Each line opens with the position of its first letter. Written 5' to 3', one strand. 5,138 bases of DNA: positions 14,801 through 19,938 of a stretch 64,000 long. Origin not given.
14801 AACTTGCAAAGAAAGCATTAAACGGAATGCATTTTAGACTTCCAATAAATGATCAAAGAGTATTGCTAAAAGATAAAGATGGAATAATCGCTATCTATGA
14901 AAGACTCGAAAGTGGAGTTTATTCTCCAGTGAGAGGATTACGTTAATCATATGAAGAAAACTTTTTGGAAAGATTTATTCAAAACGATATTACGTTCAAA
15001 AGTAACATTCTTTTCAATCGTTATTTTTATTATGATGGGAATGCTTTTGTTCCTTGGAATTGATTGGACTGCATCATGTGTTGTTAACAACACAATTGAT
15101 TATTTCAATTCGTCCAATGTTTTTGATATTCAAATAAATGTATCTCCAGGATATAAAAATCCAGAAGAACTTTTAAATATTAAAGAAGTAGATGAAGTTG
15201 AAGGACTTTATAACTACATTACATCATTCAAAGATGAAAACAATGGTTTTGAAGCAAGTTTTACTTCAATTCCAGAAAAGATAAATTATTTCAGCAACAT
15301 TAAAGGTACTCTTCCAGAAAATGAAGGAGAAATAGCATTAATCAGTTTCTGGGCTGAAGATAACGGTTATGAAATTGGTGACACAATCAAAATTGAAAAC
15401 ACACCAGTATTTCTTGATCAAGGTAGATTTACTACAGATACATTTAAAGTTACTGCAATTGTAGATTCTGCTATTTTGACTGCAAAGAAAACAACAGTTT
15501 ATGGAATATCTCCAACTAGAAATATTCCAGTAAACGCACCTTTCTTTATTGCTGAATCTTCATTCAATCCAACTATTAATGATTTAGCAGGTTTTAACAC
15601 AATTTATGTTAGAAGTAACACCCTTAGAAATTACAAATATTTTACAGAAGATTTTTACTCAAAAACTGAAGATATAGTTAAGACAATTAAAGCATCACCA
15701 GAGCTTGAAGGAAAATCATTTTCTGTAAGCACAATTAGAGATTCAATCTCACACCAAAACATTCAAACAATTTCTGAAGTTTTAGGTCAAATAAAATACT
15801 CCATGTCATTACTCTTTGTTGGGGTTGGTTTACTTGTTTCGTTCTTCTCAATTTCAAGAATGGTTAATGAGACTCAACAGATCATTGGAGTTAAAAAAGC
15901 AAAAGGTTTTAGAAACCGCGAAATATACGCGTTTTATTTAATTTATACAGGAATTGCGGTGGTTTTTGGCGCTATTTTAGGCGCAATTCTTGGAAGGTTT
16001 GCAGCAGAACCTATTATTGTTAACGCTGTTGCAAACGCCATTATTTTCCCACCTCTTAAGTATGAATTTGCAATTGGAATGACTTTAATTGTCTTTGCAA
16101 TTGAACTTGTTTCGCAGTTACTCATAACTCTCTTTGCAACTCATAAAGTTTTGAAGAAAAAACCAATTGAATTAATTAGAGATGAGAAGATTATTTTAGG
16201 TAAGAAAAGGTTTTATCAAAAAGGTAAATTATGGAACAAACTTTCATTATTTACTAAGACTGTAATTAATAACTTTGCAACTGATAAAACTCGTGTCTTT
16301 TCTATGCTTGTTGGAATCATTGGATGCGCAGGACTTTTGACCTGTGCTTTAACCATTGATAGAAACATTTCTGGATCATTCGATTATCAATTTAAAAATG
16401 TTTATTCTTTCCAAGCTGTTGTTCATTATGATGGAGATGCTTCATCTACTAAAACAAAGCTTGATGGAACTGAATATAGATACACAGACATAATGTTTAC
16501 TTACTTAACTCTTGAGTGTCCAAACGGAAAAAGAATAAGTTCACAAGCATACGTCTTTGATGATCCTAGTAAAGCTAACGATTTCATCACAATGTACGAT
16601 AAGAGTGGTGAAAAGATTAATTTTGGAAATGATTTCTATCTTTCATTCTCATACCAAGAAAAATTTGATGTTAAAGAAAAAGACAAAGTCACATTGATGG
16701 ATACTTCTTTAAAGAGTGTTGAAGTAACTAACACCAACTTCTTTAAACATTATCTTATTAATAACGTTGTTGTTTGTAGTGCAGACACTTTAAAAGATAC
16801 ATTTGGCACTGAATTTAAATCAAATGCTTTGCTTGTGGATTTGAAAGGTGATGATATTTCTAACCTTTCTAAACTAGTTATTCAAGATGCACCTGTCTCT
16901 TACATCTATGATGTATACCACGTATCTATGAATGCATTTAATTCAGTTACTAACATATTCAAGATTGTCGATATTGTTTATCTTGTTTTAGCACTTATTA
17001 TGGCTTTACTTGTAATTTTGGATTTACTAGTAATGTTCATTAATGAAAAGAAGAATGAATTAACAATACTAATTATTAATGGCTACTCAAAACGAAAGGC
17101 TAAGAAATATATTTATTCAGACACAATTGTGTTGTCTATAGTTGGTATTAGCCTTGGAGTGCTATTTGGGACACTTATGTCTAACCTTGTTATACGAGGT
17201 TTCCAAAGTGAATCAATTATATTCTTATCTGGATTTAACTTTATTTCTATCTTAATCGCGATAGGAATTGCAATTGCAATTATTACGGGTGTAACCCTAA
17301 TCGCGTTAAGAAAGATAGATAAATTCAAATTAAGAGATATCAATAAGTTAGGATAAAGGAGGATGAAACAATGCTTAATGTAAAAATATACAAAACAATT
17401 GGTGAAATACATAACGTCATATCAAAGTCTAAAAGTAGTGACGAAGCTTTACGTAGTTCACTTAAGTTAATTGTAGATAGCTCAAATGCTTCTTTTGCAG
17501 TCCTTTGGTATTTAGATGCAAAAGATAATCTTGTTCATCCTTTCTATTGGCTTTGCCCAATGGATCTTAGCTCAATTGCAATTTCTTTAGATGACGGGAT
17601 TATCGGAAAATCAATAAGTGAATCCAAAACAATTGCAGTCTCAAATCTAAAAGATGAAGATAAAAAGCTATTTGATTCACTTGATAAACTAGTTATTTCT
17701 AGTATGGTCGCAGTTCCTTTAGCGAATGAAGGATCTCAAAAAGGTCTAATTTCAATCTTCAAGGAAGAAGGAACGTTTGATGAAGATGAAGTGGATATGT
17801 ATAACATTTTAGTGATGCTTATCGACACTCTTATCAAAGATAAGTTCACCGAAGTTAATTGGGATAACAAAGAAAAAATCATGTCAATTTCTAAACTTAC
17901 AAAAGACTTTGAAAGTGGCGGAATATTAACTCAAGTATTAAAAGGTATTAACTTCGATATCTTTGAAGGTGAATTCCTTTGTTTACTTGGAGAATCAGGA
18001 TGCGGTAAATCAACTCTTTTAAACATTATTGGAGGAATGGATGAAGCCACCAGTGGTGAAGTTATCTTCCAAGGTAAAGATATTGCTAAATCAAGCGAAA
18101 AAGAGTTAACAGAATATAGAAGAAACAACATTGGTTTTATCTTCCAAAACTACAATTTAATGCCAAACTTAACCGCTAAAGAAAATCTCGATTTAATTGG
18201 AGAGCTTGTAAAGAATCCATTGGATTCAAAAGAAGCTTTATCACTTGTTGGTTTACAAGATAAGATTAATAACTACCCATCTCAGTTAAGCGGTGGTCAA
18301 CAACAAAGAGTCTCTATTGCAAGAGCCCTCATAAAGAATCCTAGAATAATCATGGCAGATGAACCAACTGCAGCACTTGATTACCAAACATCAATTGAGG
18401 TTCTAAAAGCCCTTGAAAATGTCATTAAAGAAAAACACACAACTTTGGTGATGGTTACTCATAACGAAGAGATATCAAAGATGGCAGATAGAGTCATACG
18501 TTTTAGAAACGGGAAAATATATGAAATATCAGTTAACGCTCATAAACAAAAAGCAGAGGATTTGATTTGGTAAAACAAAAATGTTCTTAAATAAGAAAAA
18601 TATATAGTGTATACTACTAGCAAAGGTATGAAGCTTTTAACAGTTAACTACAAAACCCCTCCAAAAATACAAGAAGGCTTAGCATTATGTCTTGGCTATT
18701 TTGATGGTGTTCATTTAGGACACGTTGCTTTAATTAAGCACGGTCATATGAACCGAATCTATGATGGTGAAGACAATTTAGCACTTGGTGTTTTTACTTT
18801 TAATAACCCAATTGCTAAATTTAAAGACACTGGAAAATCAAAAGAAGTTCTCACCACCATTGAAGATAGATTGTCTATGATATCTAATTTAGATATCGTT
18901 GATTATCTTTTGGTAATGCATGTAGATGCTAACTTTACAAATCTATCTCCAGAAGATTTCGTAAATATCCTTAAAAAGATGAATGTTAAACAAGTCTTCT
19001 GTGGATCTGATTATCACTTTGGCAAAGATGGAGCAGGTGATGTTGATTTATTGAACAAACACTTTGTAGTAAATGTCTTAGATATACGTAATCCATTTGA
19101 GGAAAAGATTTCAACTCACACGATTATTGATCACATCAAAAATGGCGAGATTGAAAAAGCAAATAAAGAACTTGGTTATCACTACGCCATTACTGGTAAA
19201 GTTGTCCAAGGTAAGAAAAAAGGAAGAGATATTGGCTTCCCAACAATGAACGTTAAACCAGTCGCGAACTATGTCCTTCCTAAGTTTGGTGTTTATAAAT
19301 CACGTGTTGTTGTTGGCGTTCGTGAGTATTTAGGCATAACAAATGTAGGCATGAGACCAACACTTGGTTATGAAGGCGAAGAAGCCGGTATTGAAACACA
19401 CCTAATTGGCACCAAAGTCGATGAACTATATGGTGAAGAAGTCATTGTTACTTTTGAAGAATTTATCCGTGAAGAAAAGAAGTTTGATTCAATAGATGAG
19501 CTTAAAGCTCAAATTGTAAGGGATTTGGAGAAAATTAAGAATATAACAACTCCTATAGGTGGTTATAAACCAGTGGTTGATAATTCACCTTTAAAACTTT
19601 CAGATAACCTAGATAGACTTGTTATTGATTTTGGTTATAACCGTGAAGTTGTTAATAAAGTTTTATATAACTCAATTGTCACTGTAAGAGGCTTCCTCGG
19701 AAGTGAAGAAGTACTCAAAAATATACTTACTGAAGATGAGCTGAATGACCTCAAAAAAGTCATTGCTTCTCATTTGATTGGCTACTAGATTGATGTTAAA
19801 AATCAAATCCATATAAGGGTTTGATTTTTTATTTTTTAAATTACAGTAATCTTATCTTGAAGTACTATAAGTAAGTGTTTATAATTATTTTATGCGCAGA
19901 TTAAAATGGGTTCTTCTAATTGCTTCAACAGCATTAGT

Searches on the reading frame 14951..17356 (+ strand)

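Call 18: search_protein_families(library=pfam, proteins=[window:14951-17356:+], max_evalue=0.001)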
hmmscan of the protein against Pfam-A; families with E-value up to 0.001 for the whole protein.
window:14951-17356:+ (801 aa): 1 family
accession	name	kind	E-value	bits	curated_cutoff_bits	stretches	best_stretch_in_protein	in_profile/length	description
PF02687.27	FtsX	-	1.3e-17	64.4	25.5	2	676-789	2-115/120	FtsX-like permease C-terminal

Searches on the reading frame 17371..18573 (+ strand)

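Call 18: search_protein_families(library=pfam, proteins=[window:17371-18573:+], max_evalue=0.001)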
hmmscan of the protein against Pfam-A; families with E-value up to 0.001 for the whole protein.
window:17371-18573:+ (400 aa): 5 families
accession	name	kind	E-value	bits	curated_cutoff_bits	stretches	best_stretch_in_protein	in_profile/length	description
PF00005.33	ABC_tran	-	2.6e-37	128.9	25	1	190-334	1-137/137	ABC transporter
PF13185.12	GAF_2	-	2.8e-11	44.2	28.6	1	21-151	2-131/136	GAF domain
PF02463.25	SMC_N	-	4.3e-05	23.5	40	1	198-379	22-212/220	RecF/RecN/SMC N terminal domain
PF13304.12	AAA_21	-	0.00021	21.9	27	0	203-261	2-63/304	AAA domain, putative AbiEii toxin, Type IV TA system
PF03193.22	RsgA_GTPase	-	0.00029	21.1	30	1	198-231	104-137/174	RsgA GTPase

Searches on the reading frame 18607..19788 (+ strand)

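Call 18: search_protein_families(library=pfam, proteins=[window:18607-19788:+], max_evalue=0.001)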
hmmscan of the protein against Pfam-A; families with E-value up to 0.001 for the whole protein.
window:18607-19788:+ (393 aa): 3 families
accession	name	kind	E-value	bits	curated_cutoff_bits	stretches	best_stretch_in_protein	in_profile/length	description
PF01687.23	Flavokinase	-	2.1e-36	125.3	19.6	1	189-313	1-123/124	Riboflavin kinase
PF06574.18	FAD_syn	-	5.1e-29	101.6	27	1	20-152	3-133/158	FAD synthetase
PF01467.32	CTP_transf_like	-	0.00014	22.5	21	1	28-174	2-131/133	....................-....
